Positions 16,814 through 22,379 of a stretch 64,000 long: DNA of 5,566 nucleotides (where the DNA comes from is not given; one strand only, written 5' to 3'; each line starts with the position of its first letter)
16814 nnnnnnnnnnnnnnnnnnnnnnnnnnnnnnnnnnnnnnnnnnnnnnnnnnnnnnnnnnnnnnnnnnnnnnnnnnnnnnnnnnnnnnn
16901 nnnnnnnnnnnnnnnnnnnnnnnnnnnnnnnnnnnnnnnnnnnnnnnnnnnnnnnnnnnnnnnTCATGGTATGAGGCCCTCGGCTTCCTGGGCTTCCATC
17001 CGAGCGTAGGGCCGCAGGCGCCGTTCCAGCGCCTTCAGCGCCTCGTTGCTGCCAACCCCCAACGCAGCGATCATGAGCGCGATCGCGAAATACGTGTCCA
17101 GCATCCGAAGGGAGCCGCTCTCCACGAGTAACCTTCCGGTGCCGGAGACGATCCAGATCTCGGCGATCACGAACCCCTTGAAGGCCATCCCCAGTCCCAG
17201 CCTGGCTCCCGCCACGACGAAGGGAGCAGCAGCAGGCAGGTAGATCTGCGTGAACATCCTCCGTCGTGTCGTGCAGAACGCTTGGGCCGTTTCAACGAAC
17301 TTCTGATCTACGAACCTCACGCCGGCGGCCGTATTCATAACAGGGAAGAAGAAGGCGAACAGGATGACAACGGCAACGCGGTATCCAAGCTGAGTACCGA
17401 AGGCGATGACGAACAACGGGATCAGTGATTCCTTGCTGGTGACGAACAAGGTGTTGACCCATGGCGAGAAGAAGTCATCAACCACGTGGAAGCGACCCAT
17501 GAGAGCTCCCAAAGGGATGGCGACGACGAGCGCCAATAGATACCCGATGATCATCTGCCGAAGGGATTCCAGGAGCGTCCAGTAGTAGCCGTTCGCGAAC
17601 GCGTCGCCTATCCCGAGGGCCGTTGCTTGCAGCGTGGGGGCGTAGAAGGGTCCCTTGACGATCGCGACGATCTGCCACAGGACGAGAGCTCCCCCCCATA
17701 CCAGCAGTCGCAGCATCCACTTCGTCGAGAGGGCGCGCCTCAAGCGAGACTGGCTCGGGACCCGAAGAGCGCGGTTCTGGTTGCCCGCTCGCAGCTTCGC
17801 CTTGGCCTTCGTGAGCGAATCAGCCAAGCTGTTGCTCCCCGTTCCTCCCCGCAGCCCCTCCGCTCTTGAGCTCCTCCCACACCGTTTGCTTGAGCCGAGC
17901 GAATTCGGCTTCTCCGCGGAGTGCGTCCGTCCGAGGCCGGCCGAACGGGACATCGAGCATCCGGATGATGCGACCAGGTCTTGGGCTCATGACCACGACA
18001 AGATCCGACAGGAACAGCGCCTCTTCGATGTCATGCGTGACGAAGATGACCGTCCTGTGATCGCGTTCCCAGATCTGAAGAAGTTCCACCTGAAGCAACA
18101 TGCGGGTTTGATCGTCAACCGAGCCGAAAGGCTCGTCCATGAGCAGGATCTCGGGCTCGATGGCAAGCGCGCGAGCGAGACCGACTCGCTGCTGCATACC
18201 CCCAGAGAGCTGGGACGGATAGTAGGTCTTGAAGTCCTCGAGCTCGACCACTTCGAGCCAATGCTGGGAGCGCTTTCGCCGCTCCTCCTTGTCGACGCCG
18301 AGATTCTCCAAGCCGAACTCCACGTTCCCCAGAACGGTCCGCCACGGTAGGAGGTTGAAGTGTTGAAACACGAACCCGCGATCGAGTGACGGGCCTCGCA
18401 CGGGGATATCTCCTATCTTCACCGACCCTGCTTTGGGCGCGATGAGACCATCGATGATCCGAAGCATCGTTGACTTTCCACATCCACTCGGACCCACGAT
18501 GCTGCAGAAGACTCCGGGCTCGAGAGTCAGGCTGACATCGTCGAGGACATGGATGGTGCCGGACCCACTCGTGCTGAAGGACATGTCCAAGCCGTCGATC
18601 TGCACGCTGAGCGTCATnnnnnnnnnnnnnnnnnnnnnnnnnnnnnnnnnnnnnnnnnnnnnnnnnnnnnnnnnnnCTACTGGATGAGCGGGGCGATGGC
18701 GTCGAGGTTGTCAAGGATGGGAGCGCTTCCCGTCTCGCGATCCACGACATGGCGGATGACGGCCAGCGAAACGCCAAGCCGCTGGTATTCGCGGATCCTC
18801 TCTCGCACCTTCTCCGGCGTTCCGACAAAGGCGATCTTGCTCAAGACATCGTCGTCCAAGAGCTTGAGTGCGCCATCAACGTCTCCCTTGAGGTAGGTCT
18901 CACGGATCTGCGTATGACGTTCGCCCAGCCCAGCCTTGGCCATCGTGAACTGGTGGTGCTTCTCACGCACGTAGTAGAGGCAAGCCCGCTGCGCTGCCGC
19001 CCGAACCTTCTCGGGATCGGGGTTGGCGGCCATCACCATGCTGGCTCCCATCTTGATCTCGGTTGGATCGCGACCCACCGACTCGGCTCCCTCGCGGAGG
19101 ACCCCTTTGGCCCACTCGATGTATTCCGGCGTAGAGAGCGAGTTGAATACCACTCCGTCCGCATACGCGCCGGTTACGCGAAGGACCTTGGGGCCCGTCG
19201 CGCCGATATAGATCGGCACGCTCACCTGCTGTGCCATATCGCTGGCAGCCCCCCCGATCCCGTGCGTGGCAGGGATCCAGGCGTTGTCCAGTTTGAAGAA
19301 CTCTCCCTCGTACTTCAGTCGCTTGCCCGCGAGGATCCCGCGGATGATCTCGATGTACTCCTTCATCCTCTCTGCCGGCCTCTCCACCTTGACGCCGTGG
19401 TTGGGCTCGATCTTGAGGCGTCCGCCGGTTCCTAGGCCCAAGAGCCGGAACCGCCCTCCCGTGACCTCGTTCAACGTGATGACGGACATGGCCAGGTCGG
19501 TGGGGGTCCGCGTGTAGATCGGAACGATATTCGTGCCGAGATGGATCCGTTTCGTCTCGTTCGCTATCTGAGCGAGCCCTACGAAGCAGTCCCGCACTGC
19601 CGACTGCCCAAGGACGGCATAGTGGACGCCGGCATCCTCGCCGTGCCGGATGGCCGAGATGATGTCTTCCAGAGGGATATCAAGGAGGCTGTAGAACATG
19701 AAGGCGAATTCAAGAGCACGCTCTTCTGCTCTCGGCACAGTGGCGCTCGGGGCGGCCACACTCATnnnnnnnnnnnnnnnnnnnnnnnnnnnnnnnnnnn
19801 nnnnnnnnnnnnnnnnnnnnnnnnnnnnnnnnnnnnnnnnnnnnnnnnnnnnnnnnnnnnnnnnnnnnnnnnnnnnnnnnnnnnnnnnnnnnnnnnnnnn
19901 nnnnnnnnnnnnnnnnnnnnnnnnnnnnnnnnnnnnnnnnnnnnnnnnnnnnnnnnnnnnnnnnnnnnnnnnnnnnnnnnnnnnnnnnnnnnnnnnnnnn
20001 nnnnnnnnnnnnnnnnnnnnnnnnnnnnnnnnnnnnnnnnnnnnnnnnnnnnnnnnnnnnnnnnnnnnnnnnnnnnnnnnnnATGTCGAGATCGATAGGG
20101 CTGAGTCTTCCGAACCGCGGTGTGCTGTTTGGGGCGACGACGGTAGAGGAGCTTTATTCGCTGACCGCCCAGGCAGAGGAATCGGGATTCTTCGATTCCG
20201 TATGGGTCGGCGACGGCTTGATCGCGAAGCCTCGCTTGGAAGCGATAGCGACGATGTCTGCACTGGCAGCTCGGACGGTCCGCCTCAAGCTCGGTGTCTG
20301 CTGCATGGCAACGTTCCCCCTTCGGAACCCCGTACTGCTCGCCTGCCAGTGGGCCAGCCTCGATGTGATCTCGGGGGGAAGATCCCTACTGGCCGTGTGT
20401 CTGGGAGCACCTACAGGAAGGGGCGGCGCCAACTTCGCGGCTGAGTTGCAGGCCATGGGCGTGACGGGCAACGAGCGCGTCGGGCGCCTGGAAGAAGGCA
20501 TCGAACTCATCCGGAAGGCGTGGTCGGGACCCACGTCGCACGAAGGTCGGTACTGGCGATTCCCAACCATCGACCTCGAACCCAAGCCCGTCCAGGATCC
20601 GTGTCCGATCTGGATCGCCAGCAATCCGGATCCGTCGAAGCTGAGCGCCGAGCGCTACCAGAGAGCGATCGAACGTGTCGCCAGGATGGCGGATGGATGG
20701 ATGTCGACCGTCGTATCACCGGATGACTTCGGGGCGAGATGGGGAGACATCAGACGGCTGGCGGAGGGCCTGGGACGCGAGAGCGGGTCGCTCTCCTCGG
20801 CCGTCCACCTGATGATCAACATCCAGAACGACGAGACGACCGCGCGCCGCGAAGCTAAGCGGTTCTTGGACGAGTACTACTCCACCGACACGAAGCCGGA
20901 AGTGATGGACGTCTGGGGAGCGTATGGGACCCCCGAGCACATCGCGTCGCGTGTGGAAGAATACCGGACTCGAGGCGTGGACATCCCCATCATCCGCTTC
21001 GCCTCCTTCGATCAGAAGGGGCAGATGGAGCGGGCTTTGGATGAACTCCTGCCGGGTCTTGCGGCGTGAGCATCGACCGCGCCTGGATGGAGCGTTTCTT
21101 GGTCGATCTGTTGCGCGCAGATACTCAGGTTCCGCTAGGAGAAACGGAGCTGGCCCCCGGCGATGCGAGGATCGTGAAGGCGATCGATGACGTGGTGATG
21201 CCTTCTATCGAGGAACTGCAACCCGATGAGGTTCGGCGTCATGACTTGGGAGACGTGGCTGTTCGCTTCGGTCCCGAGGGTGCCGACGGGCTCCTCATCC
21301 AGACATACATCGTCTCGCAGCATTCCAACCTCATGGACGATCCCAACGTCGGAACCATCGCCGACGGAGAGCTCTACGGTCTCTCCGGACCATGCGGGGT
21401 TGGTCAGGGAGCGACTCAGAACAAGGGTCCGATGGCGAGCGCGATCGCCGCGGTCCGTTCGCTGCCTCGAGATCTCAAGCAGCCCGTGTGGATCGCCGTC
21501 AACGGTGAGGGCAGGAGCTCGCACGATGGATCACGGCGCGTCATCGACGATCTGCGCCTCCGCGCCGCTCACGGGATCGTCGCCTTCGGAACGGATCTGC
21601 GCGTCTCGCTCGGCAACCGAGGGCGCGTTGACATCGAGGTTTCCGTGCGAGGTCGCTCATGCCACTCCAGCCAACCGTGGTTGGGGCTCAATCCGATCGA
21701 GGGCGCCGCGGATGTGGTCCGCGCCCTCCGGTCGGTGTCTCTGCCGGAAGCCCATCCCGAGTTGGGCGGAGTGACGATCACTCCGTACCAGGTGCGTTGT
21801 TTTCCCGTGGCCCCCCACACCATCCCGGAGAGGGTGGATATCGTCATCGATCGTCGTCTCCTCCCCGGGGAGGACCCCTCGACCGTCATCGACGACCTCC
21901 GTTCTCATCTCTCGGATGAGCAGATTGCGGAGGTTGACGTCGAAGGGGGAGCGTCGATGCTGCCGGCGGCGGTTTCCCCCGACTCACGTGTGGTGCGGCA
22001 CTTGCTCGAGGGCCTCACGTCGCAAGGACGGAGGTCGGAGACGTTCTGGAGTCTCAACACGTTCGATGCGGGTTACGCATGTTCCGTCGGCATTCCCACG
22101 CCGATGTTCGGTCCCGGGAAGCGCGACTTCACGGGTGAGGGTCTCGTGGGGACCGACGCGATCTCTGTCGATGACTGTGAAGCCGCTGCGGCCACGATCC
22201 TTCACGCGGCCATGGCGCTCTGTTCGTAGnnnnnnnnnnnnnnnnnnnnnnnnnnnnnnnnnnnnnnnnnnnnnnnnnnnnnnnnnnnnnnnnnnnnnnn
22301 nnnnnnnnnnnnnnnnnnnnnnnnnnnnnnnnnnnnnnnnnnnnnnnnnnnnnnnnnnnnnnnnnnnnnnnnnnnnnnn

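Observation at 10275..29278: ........-core palindrome occurs five times, only in three promoter regions, ending next to a GntR/FadR regulator gene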

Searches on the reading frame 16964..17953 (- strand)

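Call 8: search_protein_families(library=pfam, proteins=[window:16964-17953:-])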
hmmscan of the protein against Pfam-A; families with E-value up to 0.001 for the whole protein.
window:16964-17953:- (329 aa): 1 family
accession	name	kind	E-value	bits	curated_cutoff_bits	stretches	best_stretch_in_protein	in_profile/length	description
PF00528.27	BPD_transp_1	-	2.5e-20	73.4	26.4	1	145-314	1-183/184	Binding-protein-dependent transport system inner membrane component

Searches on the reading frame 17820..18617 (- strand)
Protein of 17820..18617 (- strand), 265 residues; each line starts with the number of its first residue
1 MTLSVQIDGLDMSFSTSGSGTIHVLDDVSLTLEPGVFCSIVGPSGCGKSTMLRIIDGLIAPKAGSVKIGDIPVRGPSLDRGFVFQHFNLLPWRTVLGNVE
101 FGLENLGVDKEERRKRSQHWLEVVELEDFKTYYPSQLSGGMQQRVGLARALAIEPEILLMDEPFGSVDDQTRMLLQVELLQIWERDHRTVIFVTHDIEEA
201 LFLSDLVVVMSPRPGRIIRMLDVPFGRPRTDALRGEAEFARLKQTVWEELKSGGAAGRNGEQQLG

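Call 8: search_protein_families(library=pfam, proteins=[window:17820-18617:-])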
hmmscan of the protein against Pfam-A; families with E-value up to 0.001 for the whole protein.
window:17820-18617:- (265 aa): 2 families
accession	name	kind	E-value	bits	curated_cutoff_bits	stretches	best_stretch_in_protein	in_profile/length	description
PF00005.33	ABC_tran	-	2.6e-30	106.3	25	1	25-164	1-136/137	ABC transporter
PF13304.12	AAA_21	-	3.4e-05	24.5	27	0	40-76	4-31/304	AAA domain, putative AbiEii toxin, Type IV TA system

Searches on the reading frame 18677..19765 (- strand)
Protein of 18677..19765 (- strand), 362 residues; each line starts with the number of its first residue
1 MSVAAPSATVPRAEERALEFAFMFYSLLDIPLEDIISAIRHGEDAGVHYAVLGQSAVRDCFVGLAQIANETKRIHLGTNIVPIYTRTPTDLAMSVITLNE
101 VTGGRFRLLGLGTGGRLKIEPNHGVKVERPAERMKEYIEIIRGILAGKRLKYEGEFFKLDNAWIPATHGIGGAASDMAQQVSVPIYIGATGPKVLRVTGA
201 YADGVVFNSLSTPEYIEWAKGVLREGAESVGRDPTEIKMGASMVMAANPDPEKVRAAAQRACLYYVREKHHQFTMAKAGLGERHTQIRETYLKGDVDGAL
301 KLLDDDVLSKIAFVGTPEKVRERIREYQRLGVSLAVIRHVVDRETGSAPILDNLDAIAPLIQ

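Call 9: search_protein_families(library=pfam, proteins=[window:18677-19765:-])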
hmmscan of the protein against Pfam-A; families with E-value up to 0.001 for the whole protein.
window:18677-19765:- (362 aa): 1 family
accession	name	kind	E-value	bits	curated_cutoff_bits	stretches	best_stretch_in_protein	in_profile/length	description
PF00296.26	Bac_luciferase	-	3.4e-67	227.5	27.9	1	31-333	21-313/314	Luciferase-like monooxygenase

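Call 36: search_protein_families(library=ncbifam, proteins=[window:18677-19765:-], max_evalue=0.00001)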
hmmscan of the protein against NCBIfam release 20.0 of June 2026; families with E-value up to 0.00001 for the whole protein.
window:18677-19765:- (362 aa): 25 families
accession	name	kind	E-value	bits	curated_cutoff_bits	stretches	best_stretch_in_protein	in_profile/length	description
NF002619.0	PRK02271.1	equivalog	2.3e-50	171.7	276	1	31-337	12-305/329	5,10-methylenetetrahydromethanopterin reductase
TIGR03555.1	F420_mer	equivalog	1.8e-49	168.9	348.7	1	30-337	9-304/325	5,10-methylenetetrahydromethanopterin reductase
TIGR04024.1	F420_NP1902A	hypoth_equivalog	1.9e-49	168.2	345.4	1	32-340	14-313/330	TIGR04024 family LLM class F420-dependent oxidoreductase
TIGR03559.1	F420_Rv3520c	subfamily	4.8e-44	150.7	335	1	31-334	11-321/325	LLM class F420-dependent oxidoreductase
TIGR03617.1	F420_MSMEG_2256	subfamily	3e-38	131.5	278.15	1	50-326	11-287/318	TIGR03617 family F420-dependent LLM class oxidoreductase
TIGR03564.1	F420_MSMEG_4879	subfamily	2e-36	126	234.25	1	35-280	1-233/265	TIGR03564 family F420-dependent LLM class oxidoreductase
TIGR03841.1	F420_Rv3093c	subfamily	2.5e-34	119.1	213.65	1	28-337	5-294/298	LLM class F420-dependent oxidoreductase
TIGR03619.1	F420_Rv2161c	subfamily_domain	4.6e-28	98.5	166.9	1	56-258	42-236/247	TIGR03619 family F420-dependent LLM class oxidoreductase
TIGR03857.1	F420_MSMEG_2249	hypoth_equivalog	3.6e-25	88.9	218.4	1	40-267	21-237/329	TIGR03857 family LLM class F420-dependent oxidoreductase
TIGR03560.1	F420_Rv1855c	subfamily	8.1e-23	81.4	231.4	1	55-239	47-224/227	TIGR03560 family F420-dependent LLM class oxidoreductase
TIGR03842.1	F420_CPS_4043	hypoth_equivalog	4.4e-21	75.3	295.45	1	31-242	11-203/329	TIGR03842 family LLM class F420-dependent oxidoreductase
TIGR03621.1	F420_MSMEG_2516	subfamily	2e-19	69.9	213.15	1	35-212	16-180/295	TIGR03621 family F420-dependent LLM class oxidoreductase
TIGR04465.1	ArgArg_F420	equivalog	4.1e-17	62.3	470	1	61-257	97-282/364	F420-dependent hydroxymycolic acid dehydrogenase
TIGR03554.1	F420_G6P_DH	equivalog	5.6e-16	58.5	420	1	64-271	56-258/331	glucose-6-phosphate dehydrogenase (coenzyme-F420)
TIGR03620.1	F420_MSMEG_4141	subfamily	4.3e-15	55.8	219.8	1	45-142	30-120/280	TIGR03620 family F420-dependent LLM class oxidoreductase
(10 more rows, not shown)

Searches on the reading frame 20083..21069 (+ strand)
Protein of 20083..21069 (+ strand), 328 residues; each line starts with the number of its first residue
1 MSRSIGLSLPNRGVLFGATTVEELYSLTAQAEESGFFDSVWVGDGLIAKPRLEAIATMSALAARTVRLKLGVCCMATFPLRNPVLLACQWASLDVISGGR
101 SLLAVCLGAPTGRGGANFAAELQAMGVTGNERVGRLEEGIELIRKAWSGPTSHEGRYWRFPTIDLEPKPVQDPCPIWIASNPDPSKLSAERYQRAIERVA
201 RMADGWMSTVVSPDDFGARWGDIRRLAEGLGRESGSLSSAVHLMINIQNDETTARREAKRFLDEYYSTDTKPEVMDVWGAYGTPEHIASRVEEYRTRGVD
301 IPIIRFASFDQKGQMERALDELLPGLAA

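Call 9: search_protein_families(library=pfam, proteins=[window:20083-21069:+])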
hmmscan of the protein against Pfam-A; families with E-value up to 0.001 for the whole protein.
window:20083-21069:+ (328 aa): 1 family
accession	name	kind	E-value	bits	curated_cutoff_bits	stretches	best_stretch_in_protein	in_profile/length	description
PF00296.26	Bac_luciferase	-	2.7e-40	139.1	27.9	1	20-300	21-313/314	Luciferase-like monooxygenase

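Call 36: search_protein_families(library=ncbifam, proteins=[window:20083-21069:+], max_evalue=0.00001)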
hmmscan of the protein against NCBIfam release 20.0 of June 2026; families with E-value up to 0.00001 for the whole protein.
window:20083-21069:+ (328 aa): 22 families
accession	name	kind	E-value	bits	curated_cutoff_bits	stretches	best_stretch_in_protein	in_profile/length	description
TIGR03619.1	F420_Rv2161c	subfamily_domain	3.2e-35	121.9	166.9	1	47-251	39-221/247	TIGR03619 family F420-dependent LLM class oxidoreductase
TIGR03854.1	F420_MSMEG_3544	hypoth_equivalog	1.7e-25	89.9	295.6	1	13-245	3-216/290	TIGR03854 family LLM class F420-dependent oxidoreductase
NF002619.0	PRK02271.1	equivalog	7.1e-25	88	276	1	20-259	12-227/329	5,10-methylenetetrahydromethanopterin reductase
TIGR03560.1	F420_Rv1855c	subfamily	1e-22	81.1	231.4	1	20-240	11-225/227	TIGR03560 family F420-dependent LLM class oxidoreductase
TIGR03555.1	F420_mer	equivalog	8.8e-21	74.6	348.7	1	21-259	11-226/325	5,10-methylenetetrahydromethanopterin reductase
TIGR03571.1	lucif_BA3436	subfamily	5.4e-18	65.3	303.9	1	4-252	12-246/304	TIGR03571 family LLM class oxidoreductase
TIGR04024.1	F420_NP1902A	hypoth_equivalog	5.6e-16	58.2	345.4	1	20-261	13-231/330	TIGR04024 family LLM class F420-dependent oxidoreductase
TIGR04021.1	LLM_DMSO2_sfnG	equivalog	5.8e-16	58.8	382.95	1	29-267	35-254/350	dimethylsulfone monooxygenase SfnG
TIGR03621.1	F420_MSMEG_2516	subfamily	2e-15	56.7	213.15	1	19-297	11-271/295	TIGR03621 family F420-dependent LLM class oxidoreductase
TIGR03559.1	F420_Rv3520c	subfamily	2.4e-15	56.4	335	1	20-263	11-244/325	LLM class F420-dependent oxidoreductase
TIGR04020.1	seco_metab_LLM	subfamily_domain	3.9e-12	45.9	244.45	1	57-270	56-254/341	MupA/Atu3671 family FMN-dependent luciferase-like monooxygenase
TIGR04465.1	ArgArg_F420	equivalog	6.2e-12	45.2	470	1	28-202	65-239/364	F420-dependent hydroxymycolic acid dehydrogenase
TIGR03841.1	F420_Rv3093c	subfamily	4.8e-11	42.6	213.65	1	22-268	10-228/298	LLM class F420-dependent oxidoreductase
TIGR03860.1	FMN_nitrolo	subfamily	2.7e-10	39.6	279.7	1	24-101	30-118/422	NtaA/DmoA family FMN-dependent monooxygenase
TIGR04027.1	LLM_KPN_01858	hypoth_equivalog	4.3e-10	39.1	412.9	1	29-155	27-146/326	putative FMN-dependent luciferase-like monooxygenase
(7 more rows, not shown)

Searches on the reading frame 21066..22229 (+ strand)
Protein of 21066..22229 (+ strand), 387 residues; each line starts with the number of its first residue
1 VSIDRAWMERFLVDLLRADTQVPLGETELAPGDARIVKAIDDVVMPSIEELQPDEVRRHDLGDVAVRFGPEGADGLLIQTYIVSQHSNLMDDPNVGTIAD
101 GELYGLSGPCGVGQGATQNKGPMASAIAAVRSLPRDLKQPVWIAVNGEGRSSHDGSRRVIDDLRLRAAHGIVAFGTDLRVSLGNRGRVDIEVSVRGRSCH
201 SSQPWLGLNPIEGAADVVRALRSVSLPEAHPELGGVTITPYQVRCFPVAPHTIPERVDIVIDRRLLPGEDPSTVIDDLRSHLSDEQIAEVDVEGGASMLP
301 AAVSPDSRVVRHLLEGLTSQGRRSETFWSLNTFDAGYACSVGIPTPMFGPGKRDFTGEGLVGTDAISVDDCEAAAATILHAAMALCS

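Call 9: search_protein_families(library=pfam, proteins=[window:21066-22229:+])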
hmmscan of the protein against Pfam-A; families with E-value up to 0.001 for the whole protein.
window:21066-22229:+ (387 aa): 2 families
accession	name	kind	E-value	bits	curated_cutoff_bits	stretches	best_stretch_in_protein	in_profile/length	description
PF07687.19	M20_dimer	-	8.4e-15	55.1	21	1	183-286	2-103/107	Peptidase dimerisation domain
PF01546.33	Peptidase_M20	-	5.5e-06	26.9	24.6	1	113-380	30-202/206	Peptidase family M20/M25/M40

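Call 36: search_protein_families(library=ncbifam, proteins=[window:21066-22229:+], max_evalue=0.00001)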
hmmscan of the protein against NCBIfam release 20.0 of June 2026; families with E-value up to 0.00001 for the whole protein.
window:21066-22229:+ (387 aa): 20 families
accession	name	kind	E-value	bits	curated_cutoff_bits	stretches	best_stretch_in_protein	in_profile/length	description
NF009555.0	PRK13004.1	equivalog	1.1e-28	100.2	321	1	44-354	41-367/399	YgeY family selenium metabolism-linked hydrolase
TIGR01892.1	AcOrn-deacetyl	equivalog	1.2e-23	83.8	297.7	1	70-352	56-338/365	acetylornithine deacetylase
NF006402.0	PRK08651.1-5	equivalog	3.8e-23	82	369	1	112-382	93-364/369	succinyl-diaminopimelate desuccinylase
NF006400.0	PRK08651.1-3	equivalog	1.8e-21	76.4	374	1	113-354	118-378/410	succinyl-diaminopimelate desuccinylase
NF006399.0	PRK08651.1-2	equivalog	3.2e-20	72.5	381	1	113-353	103-375/405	succinyl-diaminopimelate desuccinylase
TIGR03526.1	selenium_YgeY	hypoth_equivalog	2.1e-18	66.4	321.5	1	50-293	45-287/395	YgeY family selenium metabolism-linked hydrolase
TIGR01910.1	DapE-ArgE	subfamily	1.2e-17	64.2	217.6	1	92-352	87-351/373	ArgE/DapE family deacylase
NF005710.0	PRK07522.1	subfamily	7e-16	58.4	412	1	113-352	104-358/391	acetylornithine deacetylase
TIGR01900.1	dapE-gram_pos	equivalog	2.7e-15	56.2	304.2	1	112-355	85-326/351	succinyl-diaminopimelate desuccinylase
NF003474.0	PRK05111.1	equivalog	2.1e-12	46.7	460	1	91-223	93-218/383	acetylornithine deacetylase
NF006404.0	PRK08652.1-2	equivalog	1.9e-08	33.6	348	1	83-224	51-188/332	acetylornithine deacetylase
NF003367.0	PRK04443.1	equivalog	3.6e-08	33.1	363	1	113-352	87-315/349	[LysW]-lysine hydrolase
NF001747.0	PRK00466.1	equivalog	7.4e-08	31.6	288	1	112-386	86-343/346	N-acetyl-lysine deacetylase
NF009558.0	PRK13013.1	equivalog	9.6e-08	31.1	428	0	90-235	105-250/429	acetylornithine deacetylase/succinyl-diaminopimelate desuccinylase family protein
NF009557.0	PRK13009.1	equivalog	3.8e-07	29.6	284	1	92-287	82-281/377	succinyl-diaminopimelate desuccinylase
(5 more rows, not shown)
